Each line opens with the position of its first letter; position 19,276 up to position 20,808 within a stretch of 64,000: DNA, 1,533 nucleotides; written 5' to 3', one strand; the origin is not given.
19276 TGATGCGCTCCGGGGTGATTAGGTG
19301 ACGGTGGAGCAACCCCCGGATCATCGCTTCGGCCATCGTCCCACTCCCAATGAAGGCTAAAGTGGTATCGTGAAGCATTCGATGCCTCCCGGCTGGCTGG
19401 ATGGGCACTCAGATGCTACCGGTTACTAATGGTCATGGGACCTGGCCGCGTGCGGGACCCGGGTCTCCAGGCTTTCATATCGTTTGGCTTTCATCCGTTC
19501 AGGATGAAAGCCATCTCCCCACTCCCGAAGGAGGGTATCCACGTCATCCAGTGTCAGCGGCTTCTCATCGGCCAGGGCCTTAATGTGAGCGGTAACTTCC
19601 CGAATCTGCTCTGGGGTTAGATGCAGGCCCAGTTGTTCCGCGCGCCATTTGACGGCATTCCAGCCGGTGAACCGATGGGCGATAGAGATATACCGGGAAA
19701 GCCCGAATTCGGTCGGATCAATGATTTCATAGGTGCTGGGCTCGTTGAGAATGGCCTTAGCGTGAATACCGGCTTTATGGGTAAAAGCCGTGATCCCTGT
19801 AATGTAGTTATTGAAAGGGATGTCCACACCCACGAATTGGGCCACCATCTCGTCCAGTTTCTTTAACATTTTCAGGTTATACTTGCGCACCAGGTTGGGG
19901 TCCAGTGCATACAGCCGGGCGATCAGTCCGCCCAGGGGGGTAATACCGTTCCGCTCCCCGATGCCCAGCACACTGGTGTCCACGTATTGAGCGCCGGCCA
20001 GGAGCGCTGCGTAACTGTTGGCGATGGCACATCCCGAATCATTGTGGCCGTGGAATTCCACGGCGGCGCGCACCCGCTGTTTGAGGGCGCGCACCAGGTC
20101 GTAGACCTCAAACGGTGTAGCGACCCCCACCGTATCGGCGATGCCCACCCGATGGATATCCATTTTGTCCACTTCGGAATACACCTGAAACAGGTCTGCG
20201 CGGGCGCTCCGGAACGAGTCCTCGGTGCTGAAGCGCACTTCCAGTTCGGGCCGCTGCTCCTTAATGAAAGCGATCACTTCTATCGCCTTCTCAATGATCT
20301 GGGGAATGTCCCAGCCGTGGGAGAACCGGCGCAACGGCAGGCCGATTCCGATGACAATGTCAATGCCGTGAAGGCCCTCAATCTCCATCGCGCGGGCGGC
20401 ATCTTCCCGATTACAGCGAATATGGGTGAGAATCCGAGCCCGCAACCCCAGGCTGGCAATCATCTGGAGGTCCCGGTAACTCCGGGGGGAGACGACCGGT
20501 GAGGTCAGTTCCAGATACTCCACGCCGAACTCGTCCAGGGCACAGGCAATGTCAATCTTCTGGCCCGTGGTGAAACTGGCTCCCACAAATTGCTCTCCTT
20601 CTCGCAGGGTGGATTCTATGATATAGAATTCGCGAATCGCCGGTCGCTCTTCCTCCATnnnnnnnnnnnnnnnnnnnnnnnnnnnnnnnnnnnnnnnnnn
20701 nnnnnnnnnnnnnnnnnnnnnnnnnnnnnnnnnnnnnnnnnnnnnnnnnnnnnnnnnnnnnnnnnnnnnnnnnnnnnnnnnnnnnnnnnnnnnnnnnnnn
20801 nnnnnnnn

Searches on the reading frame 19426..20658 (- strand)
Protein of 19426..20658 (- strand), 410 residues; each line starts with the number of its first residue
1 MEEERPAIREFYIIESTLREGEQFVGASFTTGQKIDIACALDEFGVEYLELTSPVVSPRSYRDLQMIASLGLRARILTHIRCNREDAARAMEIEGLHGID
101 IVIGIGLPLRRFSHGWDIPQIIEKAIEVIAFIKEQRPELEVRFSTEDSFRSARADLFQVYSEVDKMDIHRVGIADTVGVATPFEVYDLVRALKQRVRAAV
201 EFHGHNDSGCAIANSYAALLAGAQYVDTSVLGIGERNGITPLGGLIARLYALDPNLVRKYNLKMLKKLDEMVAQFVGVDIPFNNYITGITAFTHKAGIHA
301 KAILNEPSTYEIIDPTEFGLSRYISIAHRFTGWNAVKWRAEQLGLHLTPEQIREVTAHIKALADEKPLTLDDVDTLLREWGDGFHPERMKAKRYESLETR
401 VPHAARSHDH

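Call 10: search_protein_families(library=pfam, proteins=[window:19426-20658:-], max_evalue=0.01)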
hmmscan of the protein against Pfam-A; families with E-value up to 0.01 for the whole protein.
window:19426-20658:- (410 aa): 2 families
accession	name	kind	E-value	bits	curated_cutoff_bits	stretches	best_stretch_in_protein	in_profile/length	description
PF00682.25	HMGL-like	-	3.6e-66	223.6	29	1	11-272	2-260/260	HMGL-like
PF22617.1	HCS_D2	-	1.6e-35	121.8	27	1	286-366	1-81/82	Homocitrate synthase post-HMGL domain-like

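Call 11: find_encoding_contigs(protein=window:19426-20658:-, flank=3000, max_places=10)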
Protein window:19426-20658:- (410 aa): 1 contig read that carries it; 1 place shown.
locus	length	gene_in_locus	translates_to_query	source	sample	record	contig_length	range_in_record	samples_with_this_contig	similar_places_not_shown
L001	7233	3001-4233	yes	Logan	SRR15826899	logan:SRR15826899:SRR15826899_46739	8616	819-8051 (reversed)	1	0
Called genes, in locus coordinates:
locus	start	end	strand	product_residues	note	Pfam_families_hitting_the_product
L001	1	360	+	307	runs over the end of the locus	?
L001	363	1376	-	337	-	PF00953:Glycos_transf_4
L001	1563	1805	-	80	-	PF14451:Ub-Mut7C, PF02597:ThiS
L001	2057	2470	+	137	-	-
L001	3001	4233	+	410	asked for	PF00682:HMGL-like, PF22617:HCS_D2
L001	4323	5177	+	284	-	PF03807:F420_oxidored, PF14748:P5CR_dimer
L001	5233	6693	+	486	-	PF14010:PEPcase_2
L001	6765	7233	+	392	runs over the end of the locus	PF00682:HMGL-like, PF22617:HCS_D2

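Call 12: find_related_loci(query=window:19426-20658:-, collection=genome_contigs, flank=3000)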
Query window:19426-20658:- (410 aa) in genome_contigs; peptide patterns used: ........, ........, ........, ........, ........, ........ (x = any residue, [..] = any of these).
60 stretches matched a pattern; 1 encode a relative of the query (tblastn E <= 1e-3); 1 distinct loci.
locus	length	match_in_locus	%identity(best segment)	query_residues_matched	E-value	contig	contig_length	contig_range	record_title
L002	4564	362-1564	84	5-409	0e+0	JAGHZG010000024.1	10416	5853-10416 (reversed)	MAG: Chloroflexota bacterium isolate 626A.7 NODE_862_length_10416_cov_8.025673, whole genome shotgun sequence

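Call 15: find_homologous_proteins(query=window:19426-20658:-, max_evalue=1e-50)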
Query window:19426-20658:- (410 aa): 7484 proteins with E <= 1e-50 among 8000 candidates; the best 120 are listed.
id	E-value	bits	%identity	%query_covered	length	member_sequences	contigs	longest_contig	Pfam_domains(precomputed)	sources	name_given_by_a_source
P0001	4.0e-268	907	100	98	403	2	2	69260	PF22617.2,PF00682.26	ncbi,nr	ncbi:MAG: homocitrate synthase [Anaerolineae bacterium]|nr:homocitrate synthase [Anaerolineae bacter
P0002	4.2e-236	802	91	95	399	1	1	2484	PF22617.2,PF00682.26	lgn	-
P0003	1.4e-229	780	84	99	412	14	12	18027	PF22617.2,PF00682.26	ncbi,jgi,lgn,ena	-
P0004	6.6e-200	682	79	93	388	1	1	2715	PF22617.2,PF00682.26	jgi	-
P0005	1.5e-197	675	80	92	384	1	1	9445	PF22617.2,PF00682.26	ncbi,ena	-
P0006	7.4e-197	672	80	92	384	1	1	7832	PF22617.2,PF00682.26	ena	-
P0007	1.0e-196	672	80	92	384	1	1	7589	PF22617.2,PF00682.26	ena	-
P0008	5.0e-196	670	79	92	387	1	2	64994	PF22617.2,PF00682.26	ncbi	-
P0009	4.0e-193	660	78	92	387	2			PF22617.2,PF00682.26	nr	nr:homocitrate synthase [Anaerolineae bacterium]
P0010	5.5e-193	660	77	93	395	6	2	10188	PF22617.2,PF00682.26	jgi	jgi:homocitrate synthase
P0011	3.6e-191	654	78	92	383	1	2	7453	PF22617.2,PF00682.26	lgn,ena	-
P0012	7.7e-191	653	76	92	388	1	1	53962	PF22617.2,PF00682.26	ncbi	-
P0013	5.4e-190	650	76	91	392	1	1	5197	PF22617.2,PF00682.26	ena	-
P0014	3.7e-189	647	75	93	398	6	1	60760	PF22617.2,PF00682.26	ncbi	-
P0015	6.0e-189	646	75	92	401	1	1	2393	PF22617.2,PF00682.26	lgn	-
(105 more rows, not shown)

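Call 16: find_encoding_contigs(protein=P0002, flank=2500, max_places=4)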
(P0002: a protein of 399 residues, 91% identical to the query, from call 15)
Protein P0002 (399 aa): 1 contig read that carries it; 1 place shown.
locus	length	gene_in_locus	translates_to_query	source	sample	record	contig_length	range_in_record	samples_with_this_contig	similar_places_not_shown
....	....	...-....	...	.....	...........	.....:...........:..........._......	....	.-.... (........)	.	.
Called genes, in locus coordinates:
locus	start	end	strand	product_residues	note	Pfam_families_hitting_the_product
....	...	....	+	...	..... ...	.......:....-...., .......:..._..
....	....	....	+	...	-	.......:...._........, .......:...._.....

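Call 17: find_encoding_contigs(protein=P0005, flank=2500, max_places=4)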
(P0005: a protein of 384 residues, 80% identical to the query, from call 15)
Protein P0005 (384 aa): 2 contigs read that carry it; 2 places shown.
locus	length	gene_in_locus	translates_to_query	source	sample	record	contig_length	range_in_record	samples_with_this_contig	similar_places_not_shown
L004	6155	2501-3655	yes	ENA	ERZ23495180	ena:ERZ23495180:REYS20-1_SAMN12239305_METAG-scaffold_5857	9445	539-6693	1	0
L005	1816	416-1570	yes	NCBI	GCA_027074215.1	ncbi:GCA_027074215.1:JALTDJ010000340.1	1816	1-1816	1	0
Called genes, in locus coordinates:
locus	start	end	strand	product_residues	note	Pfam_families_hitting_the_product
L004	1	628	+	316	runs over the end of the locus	PF22626:LysX_preATP_grasp, PF08443:RimK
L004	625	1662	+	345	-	PF01118:Semialdhyde_dh, PF02774:Semialdhyde_dhC (weak), PF22698:Semialdhyde_dhC_1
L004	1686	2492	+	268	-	PF00696:AA_kinase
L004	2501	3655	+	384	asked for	PF00682:HMGL-like, PF22617:HCS_D2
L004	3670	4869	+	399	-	PF00682:HMGL-like, PF22617:HCS_D2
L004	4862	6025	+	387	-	PF00682:HMGL-like, PF22617:HCS_D2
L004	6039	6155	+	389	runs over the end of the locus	PF00202:Aminotran_3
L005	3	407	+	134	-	?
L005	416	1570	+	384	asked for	PF00682:HMGL-like, PF22617:HCS_D2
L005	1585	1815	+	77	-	?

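Call 18: find_encoding_contigs(protein=P0008, flank=2500, max_places=4)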
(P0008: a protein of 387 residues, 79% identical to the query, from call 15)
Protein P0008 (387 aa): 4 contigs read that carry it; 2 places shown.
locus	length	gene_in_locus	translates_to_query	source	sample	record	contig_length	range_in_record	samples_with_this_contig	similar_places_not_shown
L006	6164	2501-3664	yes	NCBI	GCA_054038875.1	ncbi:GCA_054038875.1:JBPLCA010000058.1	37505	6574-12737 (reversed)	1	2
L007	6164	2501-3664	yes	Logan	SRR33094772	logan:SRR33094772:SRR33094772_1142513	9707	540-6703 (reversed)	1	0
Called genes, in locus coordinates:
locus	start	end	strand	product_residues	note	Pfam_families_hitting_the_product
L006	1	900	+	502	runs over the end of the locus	PF12838:Fer4_7 (weak), PF13187:Fer4_9 (weak), PF14697:Fer4_21 (weak), PF00037:Fer4 (weak), PF01645:Glu_synthase, PF00478:IMPDH (weak), PF04898:Glu_syn_central, PF01070:FMN_dh (weak), +2 more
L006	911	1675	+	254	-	PF01493:GXGXG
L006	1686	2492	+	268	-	PF00696:AA_kinase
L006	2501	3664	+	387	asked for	PF00682:HMGL-like, PF22617:HCS_D2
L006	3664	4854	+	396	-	PF00682:HMGL-like, PF22617:HCS_D2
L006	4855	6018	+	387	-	PF00682:HMGL-like, PF22617:HCS_D2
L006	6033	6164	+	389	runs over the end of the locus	PF00202:Aminotran_3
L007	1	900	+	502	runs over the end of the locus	PF12838:Fer4_7 (weak), PF13187:Fer4_9 (weak), PF14697:Fer4_21 (weak), PF00037:Fer4 (weak), PF01645:Glu_synthase, PF00478:IMPDH (weak), PF04898:Glu_syn_central, PF01070:FMN_dh (weak), +2 more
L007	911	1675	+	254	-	PF01493:GXGXG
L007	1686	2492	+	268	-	PF00696:AA_kinase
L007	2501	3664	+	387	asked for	PF00682:HMGL-like, PF22617:HCS_D2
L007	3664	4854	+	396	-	PF00682:HMGL-like, PF22617:HCS_D2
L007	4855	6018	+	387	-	PF00682:HMGL-like, PF22617:HCS_D2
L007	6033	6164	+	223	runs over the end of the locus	?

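Call 19: find_encoding_contigs(protein=P0012, flank=2500, max_places=4)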
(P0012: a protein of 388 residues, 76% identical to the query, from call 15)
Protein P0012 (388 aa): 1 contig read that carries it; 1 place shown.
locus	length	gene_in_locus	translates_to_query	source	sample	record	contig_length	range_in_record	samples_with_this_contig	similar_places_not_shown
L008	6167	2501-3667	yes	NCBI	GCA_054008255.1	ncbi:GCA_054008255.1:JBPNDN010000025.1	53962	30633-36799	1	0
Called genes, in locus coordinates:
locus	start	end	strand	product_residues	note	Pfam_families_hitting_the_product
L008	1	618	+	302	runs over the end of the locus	PF22626:LysX_preATP_grasp, PF08443:RimK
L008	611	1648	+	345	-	PF01118:Semialdhyde_dh, PF22698:Semialdhyde_dhC_1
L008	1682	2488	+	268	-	PF00696:AA_kinase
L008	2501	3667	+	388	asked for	PF00682:HMGL-like, PF22617:HCS_D2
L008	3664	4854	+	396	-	PF00682:HMGL-like, PF22617:HCS_D2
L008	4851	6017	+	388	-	PF00682:HMGL-like, PF22617:HCS_D2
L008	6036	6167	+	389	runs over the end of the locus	PF00202:Aminotran_3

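Call 25: find_encoding_contigs(protein=P0004, flank=3000, max_places=3)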
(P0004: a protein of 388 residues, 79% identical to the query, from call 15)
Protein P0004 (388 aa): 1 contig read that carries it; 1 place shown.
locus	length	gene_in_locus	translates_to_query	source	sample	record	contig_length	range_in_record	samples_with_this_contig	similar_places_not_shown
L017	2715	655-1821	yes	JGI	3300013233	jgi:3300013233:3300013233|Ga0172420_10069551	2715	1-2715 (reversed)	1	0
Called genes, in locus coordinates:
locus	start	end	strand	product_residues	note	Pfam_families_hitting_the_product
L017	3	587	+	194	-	?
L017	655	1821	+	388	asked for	PF00682:HMGL-like, PF22617:HCS_D2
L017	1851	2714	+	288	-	?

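Call 26: find_encoding_contigs(protein=P0010, flank=3000, max_places=3)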
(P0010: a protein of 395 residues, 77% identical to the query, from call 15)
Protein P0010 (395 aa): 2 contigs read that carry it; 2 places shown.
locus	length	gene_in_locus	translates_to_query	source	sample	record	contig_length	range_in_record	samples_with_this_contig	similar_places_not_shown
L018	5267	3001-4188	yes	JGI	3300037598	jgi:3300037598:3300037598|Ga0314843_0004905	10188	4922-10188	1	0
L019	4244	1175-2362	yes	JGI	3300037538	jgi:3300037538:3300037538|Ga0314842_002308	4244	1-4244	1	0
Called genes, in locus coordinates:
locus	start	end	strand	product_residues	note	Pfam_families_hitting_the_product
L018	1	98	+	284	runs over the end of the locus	PF22626:LysX_preATP_grasp, PF08443:RimK, PF02955:GSH-S_ATP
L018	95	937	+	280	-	PF22626:LysX_preATP_grasp, PF02786:CPSase_L_D2 (weak), PF08443:RimK, PF02222:ATP-grasp (weak)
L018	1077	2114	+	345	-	PF01118:Semialdhyde_dh, PF22698:Semialdhyde_dhC_1, PF02774:Semialdhyde_dhC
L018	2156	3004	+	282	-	PF00696:AA_kinase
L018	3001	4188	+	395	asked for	PF00682:HMGL-like, PF22617:HCS_D2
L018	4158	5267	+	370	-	?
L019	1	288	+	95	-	?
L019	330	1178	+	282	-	PF00696:AA_kinase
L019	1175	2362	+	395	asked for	PF00682:HMGL-like, PF22617:HCS_D2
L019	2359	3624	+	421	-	PF00330:Aconitase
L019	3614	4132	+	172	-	PF06434:Aconitase_2_N (weak), PF00694:Aconitase_C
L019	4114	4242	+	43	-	?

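Call 27: find_encoding_contigs(protein=P0014, flank=3000, max_places=3)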
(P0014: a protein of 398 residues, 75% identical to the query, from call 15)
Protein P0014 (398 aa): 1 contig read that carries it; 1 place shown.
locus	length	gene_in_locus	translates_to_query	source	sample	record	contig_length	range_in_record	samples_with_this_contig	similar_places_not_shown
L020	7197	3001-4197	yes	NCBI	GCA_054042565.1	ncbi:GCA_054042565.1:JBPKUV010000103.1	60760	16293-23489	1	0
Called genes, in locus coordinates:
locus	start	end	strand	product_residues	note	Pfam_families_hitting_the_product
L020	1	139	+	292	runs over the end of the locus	PF22626:LysX_preATP_grasp, PF08443:RimK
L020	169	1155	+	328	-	PF01118:Semialdhyde_dh, PF02774:Semialdhyde_dhC, PF22698:Semialdhyde_dhC_1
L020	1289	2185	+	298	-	PF22626:LysX_preATP_grasp, PF13549:ATP-grasp_5 (faint), PF08443:RimK, PF02222:ATP-grasp (faint), PF02786:CPSase_L_D2 (weak), PF02955:GSH-S_ATP (weak)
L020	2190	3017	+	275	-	PF00696:AA_kinase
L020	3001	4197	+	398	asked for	PF00682:HMGL-like, PF22617:HCS_D2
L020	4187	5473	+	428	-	PF00330:Aconitase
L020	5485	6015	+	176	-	PF06434:Aconitase_2_N (weak), PF00694:Aconitase_C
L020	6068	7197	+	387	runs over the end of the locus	PF00202:Aminotran_3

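Call 42: list_cluster_members(proteins=[P0003, P0001, P0002])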
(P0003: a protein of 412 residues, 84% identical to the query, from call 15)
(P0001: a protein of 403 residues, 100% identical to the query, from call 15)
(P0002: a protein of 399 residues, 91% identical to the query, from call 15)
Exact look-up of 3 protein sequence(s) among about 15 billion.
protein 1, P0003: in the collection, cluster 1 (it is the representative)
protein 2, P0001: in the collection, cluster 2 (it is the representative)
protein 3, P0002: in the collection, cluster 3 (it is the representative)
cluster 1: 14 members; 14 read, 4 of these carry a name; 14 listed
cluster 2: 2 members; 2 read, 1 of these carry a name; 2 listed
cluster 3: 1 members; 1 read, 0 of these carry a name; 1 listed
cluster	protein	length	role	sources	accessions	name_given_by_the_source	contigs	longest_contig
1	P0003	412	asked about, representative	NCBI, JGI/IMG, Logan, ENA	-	-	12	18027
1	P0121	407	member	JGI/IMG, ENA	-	homocitrate synthase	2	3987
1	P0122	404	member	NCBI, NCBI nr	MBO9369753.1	MAG: homocitrate synthase [Chloroflexi bacterium] | homocitrate synthase [Chloroflexota bacterium]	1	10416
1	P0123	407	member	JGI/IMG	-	homocitrate synthase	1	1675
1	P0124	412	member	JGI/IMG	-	homocitrate synthase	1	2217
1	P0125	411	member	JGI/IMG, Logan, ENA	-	-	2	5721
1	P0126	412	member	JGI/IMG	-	-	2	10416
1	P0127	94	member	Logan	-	-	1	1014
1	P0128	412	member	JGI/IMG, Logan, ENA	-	-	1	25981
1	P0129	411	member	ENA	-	-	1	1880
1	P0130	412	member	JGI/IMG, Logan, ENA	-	-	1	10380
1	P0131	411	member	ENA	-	-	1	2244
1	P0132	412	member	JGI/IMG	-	-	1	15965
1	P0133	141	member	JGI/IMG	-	-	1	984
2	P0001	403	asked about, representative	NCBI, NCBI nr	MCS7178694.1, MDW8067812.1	MAG: homocitrate synthase [Anaerolineae bacterium] | homocitrate synthase [Anaerolineae bacterium]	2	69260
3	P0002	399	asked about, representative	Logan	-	-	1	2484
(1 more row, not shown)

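Call 44: find_encoding_contigs(protein=P0121, flank=1500, max_places=4)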
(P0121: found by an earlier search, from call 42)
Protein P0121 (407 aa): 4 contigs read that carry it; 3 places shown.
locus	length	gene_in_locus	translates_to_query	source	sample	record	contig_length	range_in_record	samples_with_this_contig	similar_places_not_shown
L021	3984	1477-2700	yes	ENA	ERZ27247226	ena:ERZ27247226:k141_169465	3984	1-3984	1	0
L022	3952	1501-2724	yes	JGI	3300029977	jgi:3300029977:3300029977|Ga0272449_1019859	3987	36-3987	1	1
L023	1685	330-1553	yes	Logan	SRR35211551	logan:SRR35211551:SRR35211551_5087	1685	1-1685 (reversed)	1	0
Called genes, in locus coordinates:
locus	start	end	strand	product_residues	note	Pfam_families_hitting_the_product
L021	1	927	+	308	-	?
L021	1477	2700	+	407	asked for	PF00682:HMGL-like, PF22617:HCS_D2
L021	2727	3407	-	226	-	PF01578:Cytochrom_C_asm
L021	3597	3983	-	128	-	?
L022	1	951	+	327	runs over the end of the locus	?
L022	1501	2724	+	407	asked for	PF00682:HMGL-like, PF22617:HCS_D2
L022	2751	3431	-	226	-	PF01578:Cytochrom_C_asm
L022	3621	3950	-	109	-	?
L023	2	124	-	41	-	?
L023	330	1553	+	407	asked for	PF00682:HMGL-like, PF22617:HCS_D2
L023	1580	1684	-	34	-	?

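Call 45: find_encoding_contigs(protein=P0125, flank=1500, max_places=4)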
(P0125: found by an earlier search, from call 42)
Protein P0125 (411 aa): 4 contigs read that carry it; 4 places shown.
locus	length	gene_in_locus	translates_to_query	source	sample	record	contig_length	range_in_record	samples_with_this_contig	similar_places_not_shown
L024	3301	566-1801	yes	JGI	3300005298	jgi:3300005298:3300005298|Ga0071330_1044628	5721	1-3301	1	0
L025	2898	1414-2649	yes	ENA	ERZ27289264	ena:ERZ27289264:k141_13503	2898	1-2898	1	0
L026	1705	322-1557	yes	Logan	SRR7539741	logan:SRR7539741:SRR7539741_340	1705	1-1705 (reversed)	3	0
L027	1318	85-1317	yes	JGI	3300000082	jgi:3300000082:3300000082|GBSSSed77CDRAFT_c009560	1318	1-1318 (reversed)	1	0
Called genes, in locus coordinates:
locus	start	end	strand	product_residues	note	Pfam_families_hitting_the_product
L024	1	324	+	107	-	?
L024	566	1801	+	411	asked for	PF00682:HMGL-like, PF22617:HCS_D2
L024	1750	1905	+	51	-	-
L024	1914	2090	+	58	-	-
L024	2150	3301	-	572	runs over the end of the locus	PF02463:SMC_N (faint), PF13175:AAA_15, PF13476:AAA_23 (weak), PF13304:AAA_21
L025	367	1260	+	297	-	-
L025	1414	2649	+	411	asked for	PF00682:HMGL-like, PF22617:HCS_D2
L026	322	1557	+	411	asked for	PF00682:HMGL-like, PF22617:HCS_D2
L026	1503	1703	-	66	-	?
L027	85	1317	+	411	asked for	PF00682:HMGL-like, PF22617:HCS_D2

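Call 46: find_encoding_contigs(protein=P0129, flank=1500, max_places=4)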
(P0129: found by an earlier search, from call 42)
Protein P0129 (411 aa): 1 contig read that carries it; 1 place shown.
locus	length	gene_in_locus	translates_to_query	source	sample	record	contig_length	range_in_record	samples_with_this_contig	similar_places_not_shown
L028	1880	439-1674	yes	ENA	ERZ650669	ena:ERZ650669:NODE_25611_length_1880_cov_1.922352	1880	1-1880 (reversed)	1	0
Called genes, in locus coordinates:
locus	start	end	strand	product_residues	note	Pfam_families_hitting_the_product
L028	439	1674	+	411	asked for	PF00682:HMGL-like, PF22617:HCS_D2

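Call 57: find_encoding_contigs(protein=P0012, flank=10000, max_places=1)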
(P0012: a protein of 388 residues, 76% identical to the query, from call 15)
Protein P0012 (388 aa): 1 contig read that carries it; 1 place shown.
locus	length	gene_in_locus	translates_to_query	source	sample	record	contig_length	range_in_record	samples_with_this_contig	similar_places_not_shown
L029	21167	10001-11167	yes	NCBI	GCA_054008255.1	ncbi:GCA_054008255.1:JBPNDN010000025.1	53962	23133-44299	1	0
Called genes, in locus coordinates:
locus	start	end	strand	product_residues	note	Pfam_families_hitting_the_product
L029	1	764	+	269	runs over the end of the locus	PF00528:BPD_transp_1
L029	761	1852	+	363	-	PF00005:ABC_tran, PF13304:AAA_21 (faint)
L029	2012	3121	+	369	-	PF00478:IMPDH (faint), PF03060:NMO, PF01180:DHO_dh (weak)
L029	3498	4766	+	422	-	PF00764:Arginosuc_synth, PF20979:Arginosuc_syn_C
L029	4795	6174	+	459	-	PF00206:Lyase_1, PF14698:ASL_C2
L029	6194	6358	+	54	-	PF08271:Zn_Ribbon_TF (faint), PF21344:Zn_ribbon_LysW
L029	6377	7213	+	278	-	PF22626:LysX_preATP_grasp, PF02655:ATP-grasp_3 (weak), PF08443:RimK, PF13549:ATP-grasp_5 (faint)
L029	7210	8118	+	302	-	PF22626:LysX_preATP_grasp, PF08443:RimK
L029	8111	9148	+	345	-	PF01118:Semialdhyde_dh, PF22698:Semialdhyde_dhC_1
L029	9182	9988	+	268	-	PF00696:AA_kinase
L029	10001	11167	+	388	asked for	PF00682:HMGL-like, PF22617:HCS_D2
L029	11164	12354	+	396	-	PF00682:HMGL-like, PF22617:HCS_D2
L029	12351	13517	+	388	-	PF00682:HMGL-like, PF22617:HCS_D2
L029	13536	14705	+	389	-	PF00202:Aminotran_3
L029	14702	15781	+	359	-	PF04389:Peptidase_M28 (weak), PF01546:Peptidase_M20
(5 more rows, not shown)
